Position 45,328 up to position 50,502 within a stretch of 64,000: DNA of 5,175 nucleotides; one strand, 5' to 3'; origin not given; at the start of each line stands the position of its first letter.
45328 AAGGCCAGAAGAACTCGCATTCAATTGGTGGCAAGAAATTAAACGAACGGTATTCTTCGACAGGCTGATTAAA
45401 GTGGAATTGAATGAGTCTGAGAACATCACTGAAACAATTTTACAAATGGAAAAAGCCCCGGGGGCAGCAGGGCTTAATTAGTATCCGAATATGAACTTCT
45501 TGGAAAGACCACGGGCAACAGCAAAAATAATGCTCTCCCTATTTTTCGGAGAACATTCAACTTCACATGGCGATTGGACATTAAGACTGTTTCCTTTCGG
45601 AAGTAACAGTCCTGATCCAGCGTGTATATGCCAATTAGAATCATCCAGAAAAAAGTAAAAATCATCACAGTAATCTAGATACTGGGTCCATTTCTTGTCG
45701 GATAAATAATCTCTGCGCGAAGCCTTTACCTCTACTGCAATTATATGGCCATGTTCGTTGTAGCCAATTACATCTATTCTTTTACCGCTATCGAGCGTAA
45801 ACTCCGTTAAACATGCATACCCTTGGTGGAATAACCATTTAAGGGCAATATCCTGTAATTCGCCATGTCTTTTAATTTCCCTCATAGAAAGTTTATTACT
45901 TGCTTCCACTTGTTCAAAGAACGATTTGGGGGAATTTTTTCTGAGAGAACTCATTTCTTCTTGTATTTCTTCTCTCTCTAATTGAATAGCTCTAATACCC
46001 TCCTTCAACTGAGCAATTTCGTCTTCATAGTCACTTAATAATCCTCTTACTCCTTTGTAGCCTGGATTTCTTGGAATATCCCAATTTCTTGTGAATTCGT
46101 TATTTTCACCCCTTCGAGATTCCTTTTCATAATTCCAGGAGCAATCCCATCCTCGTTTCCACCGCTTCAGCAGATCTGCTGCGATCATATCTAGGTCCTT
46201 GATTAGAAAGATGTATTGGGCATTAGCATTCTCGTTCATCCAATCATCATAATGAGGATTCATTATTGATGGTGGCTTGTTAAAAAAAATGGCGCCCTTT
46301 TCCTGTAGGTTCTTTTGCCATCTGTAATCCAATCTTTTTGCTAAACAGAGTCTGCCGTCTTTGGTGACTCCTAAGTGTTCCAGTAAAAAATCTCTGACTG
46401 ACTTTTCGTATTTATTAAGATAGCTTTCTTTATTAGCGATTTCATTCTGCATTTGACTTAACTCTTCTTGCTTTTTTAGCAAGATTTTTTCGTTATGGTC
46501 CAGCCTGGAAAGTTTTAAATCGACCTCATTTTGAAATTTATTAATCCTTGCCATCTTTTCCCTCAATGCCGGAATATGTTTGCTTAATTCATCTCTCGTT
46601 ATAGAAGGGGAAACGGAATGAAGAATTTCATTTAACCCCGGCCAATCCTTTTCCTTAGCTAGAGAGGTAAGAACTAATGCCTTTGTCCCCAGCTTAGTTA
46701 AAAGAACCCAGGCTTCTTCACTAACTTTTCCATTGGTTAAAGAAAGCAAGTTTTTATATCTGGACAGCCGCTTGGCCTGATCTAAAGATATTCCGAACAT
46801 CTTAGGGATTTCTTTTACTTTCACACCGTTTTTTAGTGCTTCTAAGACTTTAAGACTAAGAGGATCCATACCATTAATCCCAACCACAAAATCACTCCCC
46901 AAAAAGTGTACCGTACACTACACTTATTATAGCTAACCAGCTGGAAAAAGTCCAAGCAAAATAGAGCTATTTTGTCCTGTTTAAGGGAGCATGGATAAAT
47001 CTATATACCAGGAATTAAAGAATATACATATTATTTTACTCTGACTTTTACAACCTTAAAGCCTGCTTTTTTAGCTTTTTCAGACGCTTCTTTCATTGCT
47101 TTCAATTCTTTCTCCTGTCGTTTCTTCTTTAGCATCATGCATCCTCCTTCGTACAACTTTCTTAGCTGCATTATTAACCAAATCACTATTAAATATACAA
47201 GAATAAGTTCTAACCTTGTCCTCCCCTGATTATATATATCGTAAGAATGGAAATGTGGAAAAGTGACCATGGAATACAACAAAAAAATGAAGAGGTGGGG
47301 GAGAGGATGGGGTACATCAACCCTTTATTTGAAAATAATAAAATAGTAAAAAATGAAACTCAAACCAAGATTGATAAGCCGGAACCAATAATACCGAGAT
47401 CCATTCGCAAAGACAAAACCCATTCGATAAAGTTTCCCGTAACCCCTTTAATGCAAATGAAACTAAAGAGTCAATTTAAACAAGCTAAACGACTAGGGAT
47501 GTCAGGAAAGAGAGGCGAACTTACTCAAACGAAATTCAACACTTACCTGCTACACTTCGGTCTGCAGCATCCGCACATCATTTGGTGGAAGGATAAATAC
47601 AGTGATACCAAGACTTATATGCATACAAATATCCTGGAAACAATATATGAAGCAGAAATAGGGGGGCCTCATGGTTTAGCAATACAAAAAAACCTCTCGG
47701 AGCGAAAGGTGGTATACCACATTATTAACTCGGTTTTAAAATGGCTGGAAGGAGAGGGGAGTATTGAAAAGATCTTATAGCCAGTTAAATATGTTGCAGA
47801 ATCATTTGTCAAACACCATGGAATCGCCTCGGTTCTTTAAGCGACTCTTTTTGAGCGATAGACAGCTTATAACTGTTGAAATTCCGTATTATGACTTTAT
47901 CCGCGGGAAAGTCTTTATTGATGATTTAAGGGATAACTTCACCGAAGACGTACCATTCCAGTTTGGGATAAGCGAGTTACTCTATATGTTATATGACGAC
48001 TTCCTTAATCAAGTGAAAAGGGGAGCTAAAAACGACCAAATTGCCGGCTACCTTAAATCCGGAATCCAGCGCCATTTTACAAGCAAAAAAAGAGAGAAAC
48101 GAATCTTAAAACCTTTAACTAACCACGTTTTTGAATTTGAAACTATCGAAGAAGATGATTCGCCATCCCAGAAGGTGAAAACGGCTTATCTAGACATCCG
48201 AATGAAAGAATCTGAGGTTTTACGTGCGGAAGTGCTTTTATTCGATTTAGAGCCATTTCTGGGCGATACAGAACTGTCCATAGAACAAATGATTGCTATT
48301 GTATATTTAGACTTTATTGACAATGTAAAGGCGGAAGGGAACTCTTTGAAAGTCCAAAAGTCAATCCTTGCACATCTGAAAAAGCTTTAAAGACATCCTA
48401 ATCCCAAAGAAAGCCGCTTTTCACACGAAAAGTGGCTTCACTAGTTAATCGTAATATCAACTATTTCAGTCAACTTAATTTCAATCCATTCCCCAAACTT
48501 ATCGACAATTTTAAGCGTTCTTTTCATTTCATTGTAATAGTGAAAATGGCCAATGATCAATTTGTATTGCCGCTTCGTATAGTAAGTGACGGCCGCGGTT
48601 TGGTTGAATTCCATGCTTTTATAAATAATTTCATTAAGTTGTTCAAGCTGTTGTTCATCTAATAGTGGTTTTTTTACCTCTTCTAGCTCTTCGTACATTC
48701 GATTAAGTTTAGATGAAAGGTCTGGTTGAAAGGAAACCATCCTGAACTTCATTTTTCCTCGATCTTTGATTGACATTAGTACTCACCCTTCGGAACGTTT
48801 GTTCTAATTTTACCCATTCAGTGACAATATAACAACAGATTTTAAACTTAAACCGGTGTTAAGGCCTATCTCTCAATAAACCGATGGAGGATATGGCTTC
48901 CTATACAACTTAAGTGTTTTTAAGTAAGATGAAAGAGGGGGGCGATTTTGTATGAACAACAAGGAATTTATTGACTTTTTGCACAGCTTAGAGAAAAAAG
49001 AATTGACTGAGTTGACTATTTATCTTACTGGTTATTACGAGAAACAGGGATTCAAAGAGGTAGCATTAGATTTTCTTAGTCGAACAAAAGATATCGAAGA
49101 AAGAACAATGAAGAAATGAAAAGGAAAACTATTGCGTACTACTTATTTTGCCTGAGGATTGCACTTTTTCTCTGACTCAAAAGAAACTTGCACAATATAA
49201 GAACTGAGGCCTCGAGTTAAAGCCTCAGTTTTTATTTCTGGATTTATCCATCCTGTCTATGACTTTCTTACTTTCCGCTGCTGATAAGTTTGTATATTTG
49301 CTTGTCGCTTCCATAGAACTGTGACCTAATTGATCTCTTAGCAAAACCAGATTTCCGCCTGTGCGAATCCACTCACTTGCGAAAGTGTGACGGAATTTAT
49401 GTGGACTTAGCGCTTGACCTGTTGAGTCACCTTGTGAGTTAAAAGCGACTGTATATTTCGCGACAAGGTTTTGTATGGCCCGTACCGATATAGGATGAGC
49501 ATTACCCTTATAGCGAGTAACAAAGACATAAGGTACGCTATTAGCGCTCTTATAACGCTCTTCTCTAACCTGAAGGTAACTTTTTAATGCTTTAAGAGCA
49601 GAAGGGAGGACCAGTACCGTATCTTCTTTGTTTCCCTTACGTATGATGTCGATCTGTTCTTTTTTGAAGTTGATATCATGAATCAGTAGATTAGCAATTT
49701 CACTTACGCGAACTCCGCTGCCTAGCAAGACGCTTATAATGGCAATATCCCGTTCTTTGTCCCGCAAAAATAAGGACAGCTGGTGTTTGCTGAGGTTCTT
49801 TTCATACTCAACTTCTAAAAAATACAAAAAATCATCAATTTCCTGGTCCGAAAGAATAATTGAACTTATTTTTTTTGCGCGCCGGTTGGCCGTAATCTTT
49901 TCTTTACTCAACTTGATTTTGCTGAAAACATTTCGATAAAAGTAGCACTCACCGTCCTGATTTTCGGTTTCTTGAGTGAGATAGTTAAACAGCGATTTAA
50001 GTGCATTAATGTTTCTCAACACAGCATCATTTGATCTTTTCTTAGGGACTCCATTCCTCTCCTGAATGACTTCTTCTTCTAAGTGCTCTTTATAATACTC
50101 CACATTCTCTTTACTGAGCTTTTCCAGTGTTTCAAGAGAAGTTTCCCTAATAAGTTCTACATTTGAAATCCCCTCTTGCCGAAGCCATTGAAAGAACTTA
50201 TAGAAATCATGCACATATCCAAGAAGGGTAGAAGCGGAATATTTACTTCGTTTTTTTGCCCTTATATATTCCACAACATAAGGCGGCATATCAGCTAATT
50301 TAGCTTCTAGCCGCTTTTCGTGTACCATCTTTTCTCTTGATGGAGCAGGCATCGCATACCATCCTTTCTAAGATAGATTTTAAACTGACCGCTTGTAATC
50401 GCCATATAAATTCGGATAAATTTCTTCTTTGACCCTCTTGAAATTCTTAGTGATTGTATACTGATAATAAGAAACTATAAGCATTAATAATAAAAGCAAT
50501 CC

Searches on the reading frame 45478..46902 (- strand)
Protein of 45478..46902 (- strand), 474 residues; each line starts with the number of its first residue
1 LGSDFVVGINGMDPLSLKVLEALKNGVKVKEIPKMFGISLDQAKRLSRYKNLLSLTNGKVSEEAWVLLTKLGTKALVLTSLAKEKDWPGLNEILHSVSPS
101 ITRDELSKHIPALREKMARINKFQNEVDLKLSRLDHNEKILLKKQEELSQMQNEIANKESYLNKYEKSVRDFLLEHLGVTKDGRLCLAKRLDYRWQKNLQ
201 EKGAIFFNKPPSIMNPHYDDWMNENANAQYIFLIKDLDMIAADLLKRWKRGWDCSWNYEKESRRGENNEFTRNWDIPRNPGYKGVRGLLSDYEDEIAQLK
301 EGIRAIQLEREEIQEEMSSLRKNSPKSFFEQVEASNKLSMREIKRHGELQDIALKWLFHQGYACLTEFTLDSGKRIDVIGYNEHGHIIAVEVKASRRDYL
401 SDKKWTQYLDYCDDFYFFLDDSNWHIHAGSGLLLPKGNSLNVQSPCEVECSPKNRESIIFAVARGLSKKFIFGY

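Call 60: search_protein_families(library=pfam, proteins=[window:45478-46902:-])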
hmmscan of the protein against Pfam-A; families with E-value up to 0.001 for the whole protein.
window:45478-46902:- (474 aa): 2 families
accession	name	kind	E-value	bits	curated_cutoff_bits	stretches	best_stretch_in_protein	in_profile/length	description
PF06319.18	MmcB-like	-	1.9e-16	60.6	22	1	353-437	21-107/148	DNA repair protein MmcB-like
PF25764.1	KIF21A_4th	-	9e-05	22.6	33.1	1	290-350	57-110/183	KIF21A-like domain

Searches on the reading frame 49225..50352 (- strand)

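Call 60: search_protein_families(library=pfam, proteins=[window:49225-50352:-])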
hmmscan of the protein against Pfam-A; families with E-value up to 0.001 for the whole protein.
window:49225-50352:- (375 aa): 2 families
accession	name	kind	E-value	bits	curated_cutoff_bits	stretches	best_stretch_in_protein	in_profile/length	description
PF00589.27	Phage_integrase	-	1.9e-28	99.8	27.1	1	198-358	20-170/172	Phage integrase family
PF02899.23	Phage_int_SAM_1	-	0.00034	21.3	22.3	0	35-83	11-59/83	Phage integrase, N-terminal SAM-like domain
